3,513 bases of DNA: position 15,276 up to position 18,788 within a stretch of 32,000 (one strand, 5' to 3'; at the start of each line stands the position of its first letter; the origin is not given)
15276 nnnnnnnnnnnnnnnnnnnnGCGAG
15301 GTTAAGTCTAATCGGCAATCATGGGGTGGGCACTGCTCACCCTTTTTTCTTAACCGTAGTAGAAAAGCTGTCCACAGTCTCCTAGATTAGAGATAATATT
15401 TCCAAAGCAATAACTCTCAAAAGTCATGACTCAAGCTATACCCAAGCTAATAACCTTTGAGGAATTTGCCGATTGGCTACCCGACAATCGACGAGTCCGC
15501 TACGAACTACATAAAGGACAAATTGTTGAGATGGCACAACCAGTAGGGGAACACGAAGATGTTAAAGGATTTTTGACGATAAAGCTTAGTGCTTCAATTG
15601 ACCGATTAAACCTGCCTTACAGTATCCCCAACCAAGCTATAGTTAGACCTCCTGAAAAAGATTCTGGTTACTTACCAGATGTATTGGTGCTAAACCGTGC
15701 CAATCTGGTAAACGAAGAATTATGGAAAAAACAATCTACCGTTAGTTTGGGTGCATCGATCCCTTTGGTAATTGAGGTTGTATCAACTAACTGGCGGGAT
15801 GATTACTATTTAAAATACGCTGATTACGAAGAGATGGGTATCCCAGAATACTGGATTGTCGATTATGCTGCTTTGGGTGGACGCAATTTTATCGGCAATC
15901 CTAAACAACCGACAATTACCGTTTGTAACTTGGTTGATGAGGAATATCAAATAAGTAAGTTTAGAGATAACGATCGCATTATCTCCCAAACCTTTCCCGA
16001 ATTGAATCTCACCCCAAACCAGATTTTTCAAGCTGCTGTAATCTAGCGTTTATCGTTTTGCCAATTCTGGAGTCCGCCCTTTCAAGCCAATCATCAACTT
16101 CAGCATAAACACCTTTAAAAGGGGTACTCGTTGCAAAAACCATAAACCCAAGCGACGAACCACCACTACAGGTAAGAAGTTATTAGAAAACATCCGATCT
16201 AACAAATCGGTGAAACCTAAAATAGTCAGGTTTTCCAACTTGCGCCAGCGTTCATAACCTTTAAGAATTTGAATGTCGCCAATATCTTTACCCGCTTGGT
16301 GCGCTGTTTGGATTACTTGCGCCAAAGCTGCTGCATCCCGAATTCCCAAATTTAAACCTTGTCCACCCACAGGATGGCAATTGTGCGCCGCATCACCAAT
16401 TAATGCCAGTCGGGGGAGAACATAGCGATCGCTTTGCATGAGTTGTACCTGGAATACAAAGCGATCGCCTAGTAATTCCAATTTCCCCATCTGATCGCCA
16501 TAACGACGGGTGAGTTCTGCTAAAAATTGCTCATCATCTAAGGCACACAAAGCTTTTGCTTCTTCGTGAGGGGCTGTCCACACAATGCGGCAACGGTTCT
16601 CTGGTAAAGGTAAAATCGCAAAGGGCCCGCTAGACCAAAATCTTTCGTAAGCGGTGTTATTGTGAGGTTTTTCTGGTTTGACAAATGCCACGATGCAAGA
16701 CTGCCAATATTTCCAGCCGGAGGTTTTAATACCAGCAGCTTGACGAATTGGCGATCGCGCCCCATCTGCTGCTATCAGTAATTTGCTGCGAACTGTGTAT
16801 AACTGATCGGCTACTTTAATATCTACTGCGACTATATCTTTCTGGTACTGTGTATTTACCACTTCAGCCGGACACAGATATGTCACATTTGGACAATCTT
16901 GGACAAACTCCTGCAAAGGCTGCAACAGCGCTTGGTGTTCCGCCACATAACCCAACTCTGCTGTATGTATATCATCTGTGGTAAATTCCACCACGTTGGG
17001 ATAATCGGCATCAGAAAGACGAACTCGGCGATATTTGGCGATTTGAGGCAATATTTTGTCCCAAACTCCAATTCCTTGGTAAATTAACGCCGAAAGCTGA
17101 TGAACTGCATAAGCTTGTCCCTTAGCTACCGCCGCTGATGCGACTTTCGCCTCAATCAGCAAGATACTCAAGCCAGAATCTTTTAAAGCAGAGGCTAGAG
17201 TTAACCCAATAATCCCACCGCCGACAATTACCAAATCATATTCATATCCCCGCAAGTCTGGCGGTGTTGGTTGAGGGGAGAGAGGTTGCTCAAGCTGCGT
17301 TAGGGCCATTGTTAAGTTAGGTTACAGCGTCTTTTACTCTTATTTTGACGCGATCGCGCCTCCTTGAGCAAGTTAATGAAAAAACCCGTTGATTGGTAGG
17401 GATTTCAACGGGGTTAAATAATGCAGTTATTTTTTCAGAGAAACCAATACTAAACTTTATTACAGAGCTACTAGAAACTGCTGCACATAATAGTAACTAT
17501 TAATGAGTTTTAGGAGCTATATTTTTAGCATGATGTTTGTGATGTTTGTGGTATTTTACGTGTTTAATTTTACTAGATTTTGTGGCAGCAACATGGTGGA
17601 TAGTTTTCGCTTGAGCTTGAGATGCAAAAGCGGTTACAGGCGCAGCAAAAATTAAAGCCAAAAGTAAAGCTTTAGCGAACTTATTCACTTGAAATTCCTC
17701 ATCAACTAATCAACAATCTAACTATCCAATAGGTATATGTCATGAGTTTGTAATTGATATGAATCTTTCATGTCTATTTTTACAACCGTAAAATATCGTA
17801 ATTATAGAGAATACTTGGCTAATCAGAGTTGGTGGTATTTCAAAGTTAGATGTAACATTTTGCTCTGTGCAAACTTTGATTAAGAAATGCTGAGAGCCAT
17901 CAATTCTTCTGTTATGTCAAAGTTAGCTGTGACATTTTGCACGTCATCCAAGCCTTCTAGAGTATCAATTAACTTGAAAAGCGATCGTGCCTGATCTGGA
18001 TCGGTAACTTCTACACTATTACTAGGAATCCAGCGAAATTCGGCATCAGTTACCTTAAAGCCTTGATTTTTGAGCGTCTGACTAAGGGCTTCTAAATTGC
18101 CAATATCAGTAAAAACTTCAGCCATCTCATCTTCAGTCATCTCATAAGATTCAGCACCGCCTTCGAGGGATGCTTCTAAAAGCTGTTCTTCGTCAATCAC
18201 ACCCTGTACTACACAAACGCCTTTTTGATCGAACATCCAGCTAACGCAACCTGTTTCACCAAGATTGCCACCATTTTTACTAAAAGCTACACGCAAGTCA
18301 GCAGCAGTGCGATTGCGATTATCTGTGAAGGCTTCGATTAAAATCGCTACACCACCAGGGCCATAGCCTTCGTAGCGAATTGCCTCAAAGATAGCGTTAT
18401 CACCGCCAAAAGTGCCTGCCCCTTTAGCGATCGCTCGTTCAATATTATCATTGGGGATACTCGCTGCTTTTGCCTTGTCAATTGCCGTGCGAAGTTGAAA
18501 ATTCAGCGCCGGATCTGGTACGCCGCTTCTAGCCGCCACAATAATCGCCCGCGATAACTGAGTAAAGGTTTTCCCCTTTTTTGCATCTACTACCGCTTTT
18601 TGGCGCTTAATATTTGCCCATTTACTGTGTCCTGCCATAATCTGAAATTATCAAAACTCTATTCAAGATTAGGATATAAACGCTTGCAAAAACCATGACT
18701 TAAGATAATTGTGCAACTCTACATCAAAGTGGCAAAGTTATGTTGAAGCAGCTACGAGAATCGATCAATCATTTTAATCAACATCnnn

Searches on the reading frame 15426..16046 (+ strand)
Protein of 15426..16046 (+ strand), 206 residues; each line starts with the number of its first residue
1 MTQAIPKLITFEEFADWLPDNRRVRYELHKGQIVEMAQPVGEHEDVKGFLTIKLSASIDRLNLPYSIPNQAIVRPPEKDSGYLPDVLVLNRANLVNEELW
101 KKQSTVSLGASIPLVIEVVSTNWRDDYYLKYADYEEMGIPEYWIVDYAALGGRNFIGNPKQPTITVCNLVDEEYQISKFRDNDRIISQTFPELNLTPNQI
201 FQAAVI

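Call 41: search_protein_families(library=pfam, proteins=[window:15426-16046:+], max_evalue=0.00001)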
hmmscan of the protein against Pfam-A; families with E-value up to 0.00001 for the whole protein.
window:15426-16046:+ (206 aa): 1 family
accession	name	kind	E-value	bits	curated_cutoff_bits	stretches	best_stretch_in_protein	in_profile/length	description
PF05685.18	Uma2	-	8.7e-35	120.2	27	1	11-196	1-170/172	Putative restriction endonuclease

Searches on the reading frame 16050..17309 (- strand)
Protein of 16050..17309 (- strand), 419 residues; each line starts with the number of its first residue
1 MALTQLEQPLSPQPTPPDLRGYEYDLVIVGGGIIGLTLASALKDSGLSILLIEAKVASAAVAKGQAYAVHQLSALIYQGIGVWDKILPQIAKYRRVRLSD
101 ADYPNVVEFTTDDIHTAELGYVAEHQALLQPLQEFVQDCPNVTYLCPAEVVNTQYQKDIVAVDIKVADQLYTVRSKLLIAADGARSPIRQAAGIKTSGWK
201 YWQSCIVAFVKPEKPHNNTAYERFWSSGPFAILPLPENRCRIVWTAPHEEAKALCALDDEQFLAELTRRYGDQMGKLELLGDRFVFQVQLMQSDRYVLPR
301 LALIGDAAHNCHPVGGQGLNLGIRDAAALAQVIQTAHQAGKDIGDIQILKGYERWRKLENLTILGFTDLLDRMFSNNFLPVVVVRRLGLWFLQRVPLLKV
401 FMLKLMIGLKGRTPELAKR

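Call 41: search_protein_families(library=pfam, proteins=[window:16050-17309:-], max_evalue=0.00001)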
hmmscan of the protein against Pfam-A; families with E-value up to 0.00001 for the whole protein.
window:16050-17309:- (419 aa): 2 families
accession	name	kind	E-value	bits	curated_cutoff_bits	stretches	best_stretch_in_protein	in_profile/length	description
PF01494.25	FAD_binding_3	-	5.6e-33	115.1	22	1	24-337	2-322/349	FAD binding domain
PF01266.30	DAO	-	3e-06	27.4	27.9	1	25-66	1-43/353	FAD dependent oxidoreductase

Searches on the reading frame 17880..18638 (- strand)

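Call 41: search_protein_families(library=pfam, proteins=[window:17880-18638:-], max_evalue=0.00001)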
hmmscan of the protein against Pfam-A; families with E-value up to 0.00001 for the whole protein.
window:17880-18638:- (252 aa): 2 families
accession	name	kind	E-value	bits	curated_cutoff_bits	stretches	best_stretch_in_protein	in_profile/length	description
PF01709.26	Transcrip_reg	-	5.3e-57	192.5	27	1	84-240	1-160/160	TACO1/YebC second and third domain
PF20772.2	TACO1_YebC_N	-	3.9e-31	107.8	36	1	5-75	1-72/73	TACO1/YebC protein N-terminal domain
